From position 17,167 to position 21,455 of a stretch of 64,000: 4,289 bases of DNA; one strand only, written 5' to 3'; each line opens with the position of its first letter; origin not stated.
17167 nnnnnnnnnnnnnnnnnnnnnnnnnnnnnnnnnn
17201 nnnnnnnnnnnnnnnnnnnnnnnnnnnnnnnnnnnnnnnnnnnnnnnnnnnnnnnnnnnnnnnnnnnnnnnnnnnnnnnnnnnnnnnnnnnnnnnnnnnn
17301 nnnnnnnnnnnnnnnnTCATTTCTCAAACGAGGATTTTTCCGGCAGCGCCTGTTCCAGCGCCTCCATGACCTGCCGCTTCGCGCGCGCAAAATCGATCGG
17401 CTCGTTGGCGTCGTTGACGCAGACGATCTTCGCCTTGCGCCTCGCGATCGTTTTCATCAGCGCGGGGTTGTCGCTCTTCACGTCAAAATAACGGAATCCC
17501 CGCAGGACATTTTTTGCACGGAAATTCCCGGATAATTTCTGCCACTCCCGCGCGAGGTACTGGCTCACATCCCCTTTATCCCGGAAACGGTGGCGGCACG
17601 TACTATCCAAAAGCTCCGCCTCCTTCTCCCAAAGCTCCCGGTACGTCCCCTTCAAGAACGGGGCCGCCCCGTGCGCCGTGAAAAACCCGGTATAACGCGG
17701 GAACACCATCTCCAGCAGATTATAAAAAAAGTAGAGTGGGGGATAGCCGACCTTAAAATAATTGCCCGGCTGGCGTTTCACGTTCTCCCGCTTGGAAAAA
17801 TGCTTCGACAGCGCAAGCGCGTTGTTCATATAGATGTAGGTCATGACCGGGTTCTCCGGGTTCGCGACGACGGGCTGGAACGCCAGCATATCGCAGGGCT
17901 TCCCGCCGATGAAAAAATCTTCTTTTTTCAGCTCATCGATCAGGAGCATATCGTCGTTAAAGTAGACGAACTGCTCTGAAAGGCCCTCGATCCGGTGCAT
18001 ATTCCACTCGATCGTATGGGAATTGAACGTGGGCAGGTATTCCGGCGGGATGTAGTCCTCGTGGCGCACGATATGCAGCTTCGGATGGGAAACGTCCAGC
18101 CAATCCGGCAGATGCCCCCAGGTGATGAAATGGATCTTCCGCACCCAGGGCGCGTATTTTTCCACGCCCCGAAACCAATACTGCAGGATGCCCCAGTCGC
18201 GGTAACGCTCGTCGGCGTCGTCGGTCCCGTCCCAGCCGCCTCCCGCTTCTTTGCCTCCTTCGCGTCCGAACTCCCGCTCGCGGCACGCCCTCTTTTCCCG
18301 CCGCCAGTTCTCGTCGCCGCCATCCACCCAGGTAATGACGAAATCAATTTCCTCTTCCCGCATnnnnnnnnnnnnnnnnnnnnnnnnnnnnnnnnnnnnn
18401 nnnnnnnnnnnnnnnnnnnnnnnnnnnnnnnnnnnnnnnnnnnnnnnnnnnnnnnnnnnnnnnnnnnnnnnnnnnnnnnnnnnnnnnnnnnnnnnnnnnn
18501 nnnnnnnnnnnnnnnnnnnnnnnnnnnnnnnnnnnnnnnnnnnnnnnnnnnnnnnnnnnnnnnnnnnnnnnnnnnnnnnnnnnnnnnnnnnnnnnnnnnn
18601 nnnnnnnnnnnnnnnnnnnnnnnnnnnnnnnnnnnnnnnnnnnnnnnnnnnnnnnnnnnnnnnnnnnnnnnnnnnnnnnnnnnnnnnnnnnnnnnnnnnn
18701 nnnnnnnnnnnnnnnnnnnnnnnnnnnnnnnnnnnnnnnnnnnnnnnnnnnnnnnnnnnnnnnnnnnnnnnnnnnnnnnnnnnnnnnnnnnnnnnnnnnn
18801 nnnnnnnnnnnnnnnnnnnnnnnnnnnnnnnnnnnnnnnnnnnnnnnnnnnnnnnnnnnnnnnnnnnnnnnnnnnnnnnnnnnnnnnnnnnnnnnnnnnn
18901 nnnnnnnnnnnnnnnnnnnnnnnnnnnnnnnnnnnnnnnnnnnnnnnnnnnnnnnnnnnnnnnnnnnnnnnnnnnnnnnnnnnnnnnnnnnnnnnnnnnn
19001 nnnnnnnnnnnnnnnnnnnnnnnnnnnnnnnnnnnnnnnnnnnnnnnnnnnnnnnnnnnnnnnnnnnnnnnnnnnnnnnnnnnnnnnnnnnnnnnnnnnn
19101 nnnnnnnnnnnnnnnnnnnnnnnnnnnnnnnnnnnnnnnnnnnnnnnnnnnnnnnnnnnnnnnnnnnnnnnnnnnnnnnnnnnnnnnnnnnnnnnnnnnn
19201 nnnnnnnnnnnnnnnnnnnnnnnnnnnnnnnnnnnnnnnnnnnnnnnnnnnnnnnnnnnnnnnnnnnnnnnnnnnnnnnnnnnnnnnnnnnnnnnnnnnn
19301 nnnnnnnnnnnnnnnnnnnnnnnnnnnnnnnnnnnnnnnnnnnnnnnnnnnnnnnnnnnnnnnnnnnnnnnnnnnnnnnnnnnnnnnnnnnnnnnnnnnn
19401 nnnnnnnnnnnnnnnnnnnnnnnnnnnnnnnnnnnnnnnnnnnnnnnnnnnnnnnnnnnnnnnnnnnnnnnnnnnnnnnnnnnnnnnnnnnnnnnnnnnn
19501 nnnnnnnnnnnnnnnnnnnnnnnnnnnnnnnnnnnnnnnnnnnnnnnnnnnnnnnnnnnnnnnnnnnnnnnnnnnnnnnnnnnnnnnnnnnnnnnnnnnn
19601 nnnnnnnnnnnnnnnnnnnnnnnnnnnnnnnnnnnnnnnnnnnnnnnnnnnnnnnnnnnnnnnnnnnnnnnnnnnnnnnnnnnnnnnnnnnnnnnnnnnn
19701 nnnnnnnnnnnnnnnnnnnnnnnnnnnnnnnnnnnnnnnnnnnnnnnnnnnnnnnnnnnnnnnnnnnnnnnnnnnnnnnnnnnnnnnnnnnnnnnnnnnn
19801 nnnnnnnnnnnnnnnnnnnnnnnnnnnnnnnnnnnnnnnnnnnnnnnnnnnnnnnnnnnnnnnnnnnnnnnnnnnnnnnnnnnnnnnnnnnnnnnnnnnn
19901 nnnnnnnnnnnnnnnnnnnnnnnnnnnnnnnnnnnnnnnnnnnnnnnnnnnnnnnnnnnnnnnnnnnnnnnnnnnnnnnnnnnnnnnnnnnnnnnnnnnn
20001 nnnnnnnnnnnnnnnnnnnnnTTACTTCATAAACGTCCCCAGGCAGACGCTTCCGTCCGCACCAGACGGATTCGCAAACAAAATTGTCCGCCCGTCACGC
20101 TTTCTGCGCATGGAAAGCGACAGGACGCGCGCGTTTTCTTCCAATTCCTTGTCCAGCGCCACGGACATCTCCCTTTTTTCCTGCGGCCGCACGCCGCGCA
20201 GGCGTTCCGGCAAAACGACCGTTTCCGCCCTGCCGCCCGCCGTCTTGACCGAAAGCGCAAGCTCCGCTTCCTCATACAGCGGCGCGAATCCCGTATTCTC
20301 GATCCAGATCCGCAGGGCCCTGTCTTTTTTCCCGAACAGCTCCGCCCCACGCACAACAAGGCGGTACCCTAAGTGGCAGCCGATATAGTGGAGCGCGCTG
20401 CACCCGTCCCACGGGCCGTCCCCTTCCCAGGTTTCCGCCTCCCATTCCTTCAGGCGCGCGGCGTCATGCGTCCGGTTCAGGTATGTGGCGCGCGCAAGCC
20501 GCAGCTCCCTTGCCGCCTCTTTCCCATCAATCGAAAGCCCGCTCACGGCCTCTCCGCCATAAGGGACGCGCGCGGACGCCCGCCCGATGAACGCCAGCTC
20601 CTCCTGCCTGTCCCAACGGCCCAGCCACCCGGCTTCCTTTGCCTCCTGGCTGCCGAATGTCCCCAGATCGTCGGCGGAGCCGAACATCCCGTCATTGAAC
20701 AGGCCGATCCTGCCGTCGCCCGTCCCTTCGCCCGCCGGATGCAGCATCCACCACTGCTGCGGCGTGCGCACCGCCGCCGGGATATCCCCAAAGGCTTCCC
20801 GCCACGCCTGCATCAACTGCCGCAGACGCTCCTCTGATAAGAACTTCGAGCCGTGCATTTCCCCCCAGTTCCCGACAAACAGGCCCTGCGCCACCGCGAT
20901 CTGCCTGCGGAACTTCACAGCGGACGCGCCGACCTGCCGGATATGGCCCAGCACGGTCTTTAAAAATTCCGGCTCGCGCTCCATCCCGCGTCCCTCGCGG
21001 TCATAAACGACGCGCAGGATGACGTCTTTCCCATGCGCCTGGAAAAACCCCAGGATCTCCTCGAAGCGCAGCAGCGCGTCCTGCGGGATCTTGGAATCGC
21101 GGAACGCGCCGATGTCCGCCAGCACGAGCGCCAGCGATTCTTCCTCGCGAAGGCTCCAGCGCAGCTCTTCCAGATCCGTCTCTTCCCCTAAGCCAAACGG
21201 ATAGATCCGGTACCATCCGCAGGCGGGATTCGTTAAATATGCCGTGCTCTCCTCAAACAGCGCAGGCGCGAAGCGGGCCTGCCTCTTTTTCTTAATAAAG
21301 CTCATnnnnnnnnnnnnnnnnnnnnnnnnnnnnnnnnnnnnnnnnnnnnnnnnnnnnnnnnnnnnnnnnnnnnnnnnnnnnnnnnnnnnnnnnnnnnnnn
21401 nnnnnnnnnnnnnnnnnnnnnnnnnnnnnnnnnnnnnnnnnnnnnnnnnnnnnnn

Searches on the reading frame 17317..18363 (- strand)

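Call 62: search_protein_families(library=pfam, proteins=[window:17317-18363:-], max_evalue=0.00001)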
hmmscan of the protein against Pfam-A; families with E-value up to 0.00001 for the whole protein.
window:17317-18363:- (348 aa): 3 families
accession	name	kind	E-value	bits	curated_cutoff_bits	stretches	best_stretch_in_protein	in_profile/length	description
PF11380.13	Stealth_CR2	-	1.1e-44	151.4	39.4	1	53-152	1-101/108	Stealth protein CR2, conserved region 2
PF17101.10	Stealth_CR1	-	7.7e-11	41.9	27.2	1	5-29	2-26/29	Stealth protein CR1, conserved region 1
PF17102.10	Stealth_CR3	-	4.8e-06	26.8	24.2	0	230-267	1-38/49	Stealth protein CR3, conserved region 3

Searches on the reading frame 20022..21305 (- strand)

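Call 62: search_protein_families(library=pfam, proteins=[window:20022-21305:-], max_evalue=0.00001)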
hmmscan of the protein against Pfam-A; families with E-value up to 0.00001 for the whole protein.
window:20022-21305:- (427 aa): 2 families
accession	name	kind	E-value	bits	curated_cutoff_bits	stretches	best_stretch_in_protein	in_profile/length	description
PF16173.10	DUF4874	-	3.5e-40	137.7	30.1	1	26-184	1-159/159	Domain of unknown function (DUF4874)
PF16116.10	DUF4832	-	4.9e-39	134.8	29.2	1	199-412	1-216/216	Domain of unknown function (DUF4832)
